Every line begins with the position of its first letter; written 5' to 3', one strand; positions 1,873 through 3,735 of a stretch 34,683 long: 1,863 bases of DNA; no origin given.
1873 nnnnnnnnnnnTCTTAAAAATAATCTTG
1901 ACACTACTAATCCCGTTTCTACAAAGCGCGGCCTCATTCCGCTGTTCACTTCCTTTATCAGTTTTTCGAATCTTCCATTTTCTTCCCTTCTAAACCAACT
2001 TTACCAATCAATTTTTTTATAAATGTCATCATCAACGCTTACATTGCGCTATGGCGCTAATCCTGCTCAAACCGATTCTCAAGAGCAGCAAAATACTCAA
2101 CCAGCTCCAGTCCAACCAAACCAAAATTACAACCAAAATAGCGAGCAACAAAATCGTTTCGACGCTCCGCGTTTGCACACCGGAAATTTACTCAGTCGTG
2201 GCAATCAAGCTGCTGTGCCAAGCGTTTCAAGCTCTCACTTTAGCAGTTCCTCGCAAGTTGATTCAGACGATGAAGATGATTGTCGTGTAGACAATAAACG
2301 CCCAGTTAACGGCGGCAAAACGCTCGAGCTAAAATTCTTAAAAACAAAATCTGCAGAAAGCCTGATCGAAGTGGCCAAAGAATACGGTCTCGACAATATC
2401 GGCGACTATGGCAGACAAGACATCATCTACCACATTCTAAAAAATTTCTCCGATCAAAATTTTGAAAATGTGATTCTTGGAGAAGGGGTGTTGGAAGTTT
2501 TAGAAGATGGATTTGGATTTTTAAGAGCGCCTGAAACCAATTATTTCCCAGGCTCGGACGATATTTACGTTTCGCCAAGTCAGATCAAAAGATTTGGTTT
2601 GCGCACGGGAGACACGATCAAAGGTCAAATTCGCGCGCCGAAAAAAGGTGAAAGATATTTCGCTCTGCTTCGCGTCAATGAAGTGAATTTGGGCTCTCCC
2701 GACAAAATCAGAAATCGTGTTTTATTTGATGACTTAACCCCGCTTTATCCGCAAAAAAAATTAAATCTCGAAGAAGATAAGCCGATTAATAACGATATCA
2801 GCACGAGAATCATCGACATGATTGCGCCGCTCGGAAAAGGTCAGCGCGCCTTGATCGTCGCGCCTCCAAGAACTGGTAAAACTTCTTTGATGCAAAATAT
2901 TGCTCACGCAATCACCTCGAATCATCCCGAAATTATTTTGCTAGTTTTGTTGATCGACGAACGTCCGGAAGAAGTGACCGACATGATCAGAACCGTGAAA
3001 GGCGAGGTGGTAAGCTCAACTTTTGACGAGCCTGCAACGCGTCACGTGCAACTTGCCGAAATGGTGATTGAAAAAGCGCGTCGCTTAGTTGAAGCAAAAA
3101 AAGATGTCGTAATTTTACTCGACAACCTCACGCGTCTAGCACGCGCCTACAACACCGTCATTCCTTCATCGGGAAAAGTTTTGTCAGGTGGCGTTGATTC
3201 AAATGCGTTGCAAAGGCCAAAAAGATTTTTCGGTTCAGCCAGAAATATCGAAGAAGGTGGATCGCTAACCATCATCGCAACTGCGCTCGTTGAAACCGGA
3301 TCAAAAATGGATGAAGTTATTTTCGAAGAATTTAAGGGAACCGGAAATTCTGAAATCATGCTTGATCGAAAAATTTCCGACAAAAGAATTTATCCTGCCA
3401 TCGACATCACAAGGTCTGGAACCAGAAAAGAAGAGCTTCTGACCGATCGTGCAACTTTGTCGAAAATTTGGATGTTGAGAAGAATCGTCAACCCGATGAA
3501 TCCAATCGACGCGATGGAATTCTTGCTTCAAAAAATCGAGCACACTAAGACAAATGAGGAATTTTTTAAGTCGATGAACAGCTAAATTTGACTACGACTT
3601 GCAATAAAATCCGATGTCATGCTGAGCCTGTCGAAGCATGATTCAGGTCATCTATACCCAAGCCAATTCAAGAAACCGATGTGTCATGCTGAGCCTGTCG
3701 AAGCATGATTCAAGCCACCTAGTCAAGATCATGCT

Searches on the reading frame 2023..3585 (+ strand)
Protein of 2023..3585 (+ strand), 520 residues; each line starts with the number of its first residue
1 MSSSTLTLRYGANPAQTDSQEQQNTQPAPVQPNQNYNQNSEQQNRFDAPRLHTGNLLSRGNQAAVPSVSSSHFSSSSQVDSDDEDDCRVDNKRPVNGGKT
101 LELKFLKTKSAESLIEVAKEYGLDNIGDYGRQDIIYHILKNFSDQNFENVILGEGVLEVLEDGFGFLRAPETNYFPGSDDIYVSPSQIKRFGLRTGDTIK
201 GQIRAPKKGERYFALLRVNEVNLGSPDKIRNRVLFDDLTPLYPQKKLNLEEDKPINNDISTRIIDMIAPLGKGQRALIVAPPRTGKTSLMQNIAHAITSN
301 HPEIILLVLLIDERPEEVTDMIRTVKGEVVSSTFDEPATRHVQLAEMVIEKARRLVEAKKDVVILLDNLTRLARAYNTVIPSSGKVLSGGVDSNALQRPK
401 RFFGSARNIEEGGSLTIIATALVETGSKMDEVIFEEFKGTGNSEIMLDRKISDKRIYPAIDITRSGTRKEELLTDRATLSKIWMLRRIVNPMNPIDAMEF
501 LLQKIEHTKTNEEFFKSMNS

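Call 77: find_homologous_proteins(query=window:2023-3585:+, max_evalue=1e-50)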
Query window:2023-3585:+ (520 aa): 8000 proteins with E <= 1e-50 among 8000 candidates; the best 120 are listed.
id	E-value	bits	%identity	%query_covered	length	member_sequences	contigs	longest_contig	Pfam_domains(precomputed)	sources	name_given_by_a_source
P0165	2.0e-284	962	86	100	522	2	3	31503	PF07497.19,PF07498.19,PF00006.32,PF13401.13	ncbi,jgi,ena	jgi:transcription termination factor Rho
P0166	2.0e-281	952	84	100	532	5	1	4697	PF07497.19,PF07498.19,PF00006.32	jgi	jgi:transcription termination factor Rho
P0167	8.4e-277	937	82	100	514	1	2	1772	PF07497.19,PF07498.19,PF00006.32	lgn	-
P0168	4.2e-276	934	83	100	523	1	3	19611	PF07497.19,PF07498.19,PF00006.32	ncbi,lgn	-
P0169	6.8e-276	934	82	100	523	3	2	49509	PF07497.19,PF07498.19,PF00006.32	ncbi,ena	-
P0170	2.5e-275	932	82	100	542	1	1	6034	PF07497.19,PF07498.19,PF00006.32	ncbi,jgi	jgi:transcription termination factor Rho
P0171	8.1e-275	930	83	100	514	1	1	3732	PF07497.19,PF07498.19,PF00006.32,PF13401.13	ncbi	-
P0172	2.0e-274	929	82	100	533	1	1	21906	PF07497.19,PF07498.19,PF00006.32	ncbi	-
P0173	2.6e-274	928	82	100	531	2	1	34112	PF07497.19,PF07498.19,PF00006.32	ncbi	-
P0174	3.2e-274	928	81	100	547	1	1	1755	PF07497.19,PF07498.19,PF00006.32,PF13401.13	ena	-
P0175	3.5e-274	928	82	100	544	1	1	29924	PF07497.19,PF07498.19,PF00006.32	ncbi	-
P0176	4.2e-274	928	81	100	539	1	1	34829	PF07497.19,PF07498.19,PF00006.32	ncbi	-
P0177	6.5e-274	927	81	100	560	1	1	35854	PF07497.19,PF07498.19,PF00006.32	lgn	-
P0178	9.5e-274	927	82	100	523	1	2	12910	PF07497.19,PF07498.19,PF00006.32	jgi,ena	-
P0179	1.4e-273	926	82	100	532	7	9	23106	PF07497.19,PF07498.19,PF00006.32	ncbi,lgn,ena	-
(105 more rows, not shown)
